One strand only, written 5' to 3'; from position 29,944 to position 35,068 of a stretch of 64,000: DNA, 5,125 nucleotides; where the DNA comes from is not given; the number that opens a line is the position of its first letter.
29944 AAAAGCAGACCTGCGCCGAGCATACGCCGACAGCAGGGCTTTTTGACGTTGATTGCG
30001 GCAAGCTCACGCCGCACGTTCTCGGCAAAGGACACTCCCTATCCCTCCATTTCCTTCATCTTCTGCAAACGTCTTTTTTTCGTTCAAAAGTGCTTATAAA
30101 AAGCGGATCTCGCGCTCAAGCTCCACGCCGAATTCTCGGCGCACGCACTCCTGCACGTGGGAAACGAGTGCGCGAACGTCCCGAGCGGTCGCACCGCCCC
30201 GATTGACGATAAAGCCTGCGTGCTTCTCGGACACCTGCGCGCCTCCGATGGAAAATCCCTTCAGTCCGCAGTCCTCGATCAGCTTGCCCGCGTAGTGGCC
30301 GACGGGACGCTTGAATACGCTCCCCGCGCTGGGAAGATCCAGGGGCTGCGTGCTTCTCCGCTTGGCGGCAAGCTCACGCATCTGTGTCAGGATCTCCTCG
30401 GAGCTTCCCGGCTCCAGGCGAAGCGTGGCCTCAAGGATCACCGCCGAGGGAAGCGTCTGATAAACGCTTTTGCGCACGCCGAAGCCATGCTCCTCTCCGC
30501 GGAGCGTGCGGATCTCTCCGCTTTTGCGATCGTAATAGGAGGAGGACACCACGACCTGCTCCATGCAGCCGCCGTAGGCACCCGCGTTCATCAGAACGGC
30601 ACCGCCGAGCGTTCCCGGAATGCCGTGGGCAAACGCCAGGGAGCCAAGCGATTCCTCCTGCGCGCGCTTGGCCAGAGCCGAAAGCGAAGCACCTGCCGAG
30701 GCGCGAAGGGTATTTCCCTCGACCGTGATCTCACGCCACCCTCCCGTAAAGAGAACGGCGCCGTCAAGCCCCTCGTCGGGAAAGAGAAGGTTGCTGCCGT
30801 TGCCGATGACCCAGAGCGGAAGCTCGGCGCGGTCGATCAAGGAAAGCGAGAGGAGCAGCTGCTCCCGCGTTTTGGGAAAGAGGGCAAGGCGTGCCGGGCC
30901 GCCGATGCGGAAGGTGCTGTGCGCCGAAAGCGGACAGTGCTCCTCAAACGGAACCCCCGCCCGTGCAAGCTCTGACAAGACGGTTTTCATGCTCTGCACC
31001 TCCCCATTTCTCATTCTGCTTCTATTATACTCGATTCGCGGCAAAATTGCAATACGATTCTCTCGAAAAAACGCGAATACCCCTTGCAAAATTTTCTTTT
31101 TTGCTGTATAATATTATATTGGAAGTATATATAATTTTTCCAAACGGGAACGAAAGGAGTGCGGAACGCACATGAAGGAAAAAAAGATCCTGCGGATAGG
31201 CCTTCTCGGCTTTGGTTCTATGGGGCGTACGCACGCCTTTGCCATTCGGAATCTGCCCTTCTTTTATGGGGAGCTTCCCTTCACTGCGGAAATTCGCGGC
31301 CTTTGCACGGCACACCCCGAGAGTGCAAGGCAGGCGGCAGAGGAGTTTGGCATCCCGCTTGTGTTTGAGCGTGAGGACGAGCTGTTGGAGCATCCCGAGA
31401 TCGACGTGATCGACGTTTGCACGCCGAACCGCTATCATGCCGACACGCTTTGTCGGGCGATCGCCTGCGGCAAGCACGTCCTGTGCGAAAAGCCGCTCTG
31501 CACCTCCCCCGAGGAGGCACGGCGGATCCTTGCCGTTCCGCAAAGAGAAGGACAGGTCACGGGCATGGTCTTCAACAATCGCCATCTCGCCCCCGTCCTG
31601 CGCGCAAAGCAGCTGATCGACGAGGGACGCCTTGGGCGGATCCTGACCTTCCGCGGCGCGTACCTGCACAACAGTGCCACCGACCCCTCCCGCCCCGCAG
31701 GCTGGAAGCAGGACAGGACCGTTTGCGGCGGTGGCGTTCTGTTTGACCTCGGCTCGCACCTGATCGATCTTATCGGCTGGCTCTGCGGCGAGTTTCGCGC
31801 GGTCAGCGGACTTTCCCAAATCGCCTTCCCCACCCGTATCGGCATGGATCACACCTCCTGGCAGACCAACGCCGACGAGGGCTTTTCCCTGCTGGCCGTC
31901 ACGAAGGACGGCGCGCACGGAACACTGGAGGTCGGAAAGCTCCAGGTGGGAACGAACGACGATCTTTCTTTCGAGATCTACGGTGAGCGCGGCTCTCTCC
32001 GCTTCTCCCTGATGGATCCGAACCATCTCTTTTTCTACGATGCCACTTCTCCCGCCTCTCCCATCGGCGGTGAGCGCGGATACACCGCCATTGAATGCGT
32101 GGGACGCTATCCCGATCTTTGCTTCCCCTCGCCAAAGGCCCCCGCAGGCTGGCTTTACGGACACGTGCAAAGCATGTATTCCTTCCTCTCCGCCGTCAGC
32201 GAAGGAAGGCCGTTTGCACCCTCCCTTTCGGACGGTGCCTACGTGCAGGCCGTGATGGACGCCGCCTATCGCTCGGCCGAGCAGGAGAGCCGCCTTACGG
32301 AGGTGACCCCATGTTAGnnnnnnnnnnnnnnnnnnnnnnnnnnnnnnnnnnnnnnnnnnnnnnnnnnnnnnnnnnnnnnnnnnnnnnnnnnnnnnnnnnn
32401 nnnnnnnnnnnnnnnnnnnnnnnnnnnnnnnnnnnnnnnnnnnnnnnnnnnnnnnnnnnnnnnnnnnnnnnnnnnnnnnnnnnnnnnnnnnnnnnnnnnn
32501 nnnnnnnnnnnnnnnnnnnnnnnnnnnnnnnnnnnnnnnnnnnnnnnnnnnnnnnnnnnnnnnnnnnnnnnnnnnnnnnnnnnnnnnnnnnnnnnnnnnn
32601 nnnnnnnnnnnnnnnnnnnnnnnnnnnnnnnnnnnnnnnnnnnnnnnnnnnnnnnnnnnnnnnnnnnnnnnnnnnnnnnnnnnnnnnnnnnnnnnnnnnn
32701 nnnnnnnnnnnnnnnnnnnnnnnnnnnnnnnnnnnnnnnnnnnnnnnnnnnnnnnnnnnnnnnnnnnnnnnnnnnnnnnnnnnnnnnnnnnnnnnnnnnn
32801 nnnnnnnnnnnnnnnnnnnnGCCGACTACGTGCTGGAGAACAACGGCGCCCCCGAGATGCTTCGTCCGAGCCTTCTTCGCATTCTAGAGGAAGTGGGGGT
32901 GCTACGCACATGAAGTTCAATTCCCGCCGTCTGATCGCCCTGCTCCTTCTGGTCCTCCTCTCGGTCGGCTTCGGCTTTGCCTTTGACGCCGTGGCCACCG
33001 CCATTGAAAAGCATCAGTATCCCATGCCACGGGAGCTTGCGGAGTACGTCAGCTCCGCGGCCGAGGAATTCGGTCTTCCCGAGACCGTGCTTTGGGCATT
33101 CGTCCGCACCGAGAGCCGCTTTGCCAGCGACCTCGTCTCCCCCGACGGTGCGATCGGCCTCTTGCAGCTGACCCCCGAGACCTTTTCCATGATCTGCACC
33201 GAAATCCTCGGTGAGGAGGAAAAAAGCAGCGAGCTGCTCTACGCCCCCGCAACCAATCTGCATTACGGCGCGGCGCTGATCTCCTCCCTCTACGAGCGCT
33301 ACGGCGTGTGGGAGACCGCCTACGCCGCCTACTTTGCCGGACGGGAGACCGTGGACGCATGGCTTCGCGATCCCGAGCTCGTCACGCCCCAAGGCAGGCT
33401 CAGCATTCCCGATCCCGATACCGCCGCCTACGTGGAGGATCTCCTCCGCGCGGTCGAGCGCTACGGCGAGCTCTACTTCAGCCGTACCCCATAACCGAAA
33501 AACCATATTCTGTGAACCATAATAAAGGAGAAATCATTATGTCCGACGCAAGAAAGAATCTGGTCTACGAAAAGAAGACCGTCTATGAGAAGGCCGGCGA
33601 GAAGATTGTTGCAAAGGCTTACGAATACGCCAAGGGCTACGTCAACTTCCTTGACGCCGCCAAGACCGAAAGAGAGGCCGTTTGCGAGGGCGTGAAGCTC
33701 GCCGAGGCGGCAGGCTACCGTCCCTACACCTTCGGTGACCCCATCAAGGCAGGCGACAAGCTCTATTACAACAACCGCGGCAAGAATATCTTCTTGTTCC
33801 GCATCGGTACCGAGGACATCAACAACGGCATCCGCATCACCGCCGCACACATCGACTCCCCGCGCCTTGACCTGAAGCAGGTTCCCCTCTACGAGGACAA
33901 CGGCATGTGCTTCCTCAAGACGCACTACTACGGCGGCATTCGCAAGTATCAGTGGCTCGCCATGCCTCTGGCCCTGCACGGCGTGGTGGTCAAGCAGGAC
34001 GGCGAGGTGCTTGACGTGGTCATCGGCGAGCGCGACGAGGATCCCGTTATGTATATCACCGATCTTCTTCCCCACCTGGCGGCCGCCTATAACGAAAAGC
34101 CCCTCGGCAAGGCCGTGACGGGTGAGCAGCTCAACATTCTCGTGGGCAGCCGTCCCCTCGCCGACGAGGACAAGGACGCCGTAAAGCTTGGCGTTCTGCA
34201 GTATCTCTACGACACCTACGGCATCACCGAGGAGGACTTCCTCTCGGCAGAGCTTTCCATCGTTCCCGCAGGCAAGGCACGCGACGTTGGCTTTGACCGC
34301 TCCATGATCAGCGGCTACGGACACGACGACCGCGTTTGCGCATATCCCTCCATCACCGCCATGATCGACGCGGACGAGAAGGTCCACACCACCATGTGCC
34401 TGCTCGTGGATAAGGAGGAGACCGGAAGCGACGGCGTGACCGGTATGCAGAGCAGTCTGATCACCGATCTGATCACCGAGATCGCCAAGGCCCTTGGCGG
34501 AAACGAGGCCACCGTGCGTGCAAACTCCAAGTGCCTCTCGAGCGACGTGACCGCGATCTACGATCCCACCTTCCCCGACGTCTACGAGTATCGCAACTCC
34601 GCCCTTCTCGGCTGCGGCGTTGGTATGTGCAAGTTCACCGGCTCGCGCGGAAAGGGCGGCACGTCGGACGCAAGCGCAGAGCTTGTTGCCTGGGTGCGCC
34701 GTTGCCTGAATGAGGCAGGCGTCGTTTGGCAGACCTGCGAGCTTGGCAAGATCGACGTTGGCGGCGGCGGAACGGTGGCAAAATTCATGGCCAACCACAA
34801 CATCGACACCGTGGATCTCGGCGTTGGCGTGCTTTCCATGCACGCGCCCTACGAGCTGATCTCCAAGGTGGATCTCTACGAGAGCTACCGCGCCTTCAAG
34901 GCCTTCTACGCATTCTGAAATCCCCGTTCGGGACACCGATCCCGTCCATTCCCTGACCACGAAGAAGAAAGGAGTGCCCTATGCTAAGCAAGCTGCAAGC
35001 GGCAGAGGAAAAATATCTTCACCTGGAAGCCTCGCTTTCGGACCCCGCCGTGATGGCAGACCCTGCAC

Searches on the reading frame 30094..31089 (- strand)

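Call 96: search_protein_families(library=pfam, proteins=[window:30094-31089:-], max_evalue=0.00001)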
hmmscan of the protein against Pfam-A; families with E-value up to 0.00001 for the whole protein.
window:30094-31089:- (331 aa): 2 families
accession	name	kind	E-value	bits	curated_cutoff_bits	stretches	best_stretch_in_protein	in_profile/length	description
PF02873.21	MurB_C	-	1.3e-39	134.8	27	1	232-331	1-99/99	UDP-N-acetylenolpyruvoylglucosamine reductase, C-terminal domain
PF01565.28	FAD_binding_4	-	7.5e-17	61.8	26.4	1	68-196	3-138/139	FAD binding domain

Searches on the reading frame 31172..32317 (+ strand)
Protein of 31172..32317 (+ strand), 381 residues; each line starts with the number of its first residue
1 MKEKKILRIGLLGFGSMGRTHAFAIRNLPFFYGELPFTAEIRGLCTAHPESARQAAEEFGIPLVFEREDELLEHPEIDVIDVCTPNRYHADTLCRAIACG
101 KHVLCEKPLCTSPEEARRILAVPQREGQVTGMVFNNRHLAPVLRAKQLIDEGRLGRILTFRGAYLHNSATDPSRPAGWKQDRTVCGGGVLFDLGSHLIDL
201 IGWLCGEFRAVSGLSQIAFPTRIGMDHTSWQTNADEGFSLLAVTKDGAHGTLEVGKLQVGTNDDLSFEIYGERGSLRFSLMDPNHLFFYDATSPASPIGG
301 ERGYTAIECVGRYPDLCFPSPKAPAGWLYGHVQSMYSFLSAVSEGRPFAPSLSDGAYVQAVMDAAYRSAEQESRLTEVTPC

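Call 96: search_protein_families(library=pfam, proteins=[window:31172-32317:+], max_evalue=0.00001)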
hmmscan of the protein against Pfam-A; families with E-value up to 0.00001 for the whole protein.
window:31172-32317:+ (381 aa): 3 families
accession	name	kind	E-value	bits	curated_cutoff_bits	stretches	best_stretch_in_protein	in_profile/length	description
PF22725.1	GFO_IDH_MocA_C3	-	3.3e-27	95.4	27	1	143-277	2-124/124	GFO/IDH/MocA C-terminal domain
PF01408.29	GFO_IDH_MocA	-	1.9e-25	90.3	24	1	7-129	1-115/120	Oxidoreductase family, NAD-binding Rossmann fold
PF02894.22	GFO_IDH_MocA_C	-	2.1e-25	90.3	22.9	1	146-373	1-214/218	Oxidoreductase family, C-terminal alpha/beta domain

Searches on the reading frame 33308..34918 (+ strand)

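Call 96: search_protein_families(library=pfam, proteins=[window:33308-34918:+], max_evalue=0.00001)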
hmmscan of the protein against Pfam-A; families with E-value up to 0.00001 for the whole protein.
window:33308-34918:+ (536 aa): 1 family
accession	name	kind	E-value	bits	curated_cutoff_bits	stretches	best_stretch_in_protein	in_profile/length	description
PF02127.20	Peptidase_M18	-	1.3e-80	271.8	24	1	114-534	1-432/432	Aminopeptidase I zinc metalloprotease (M18)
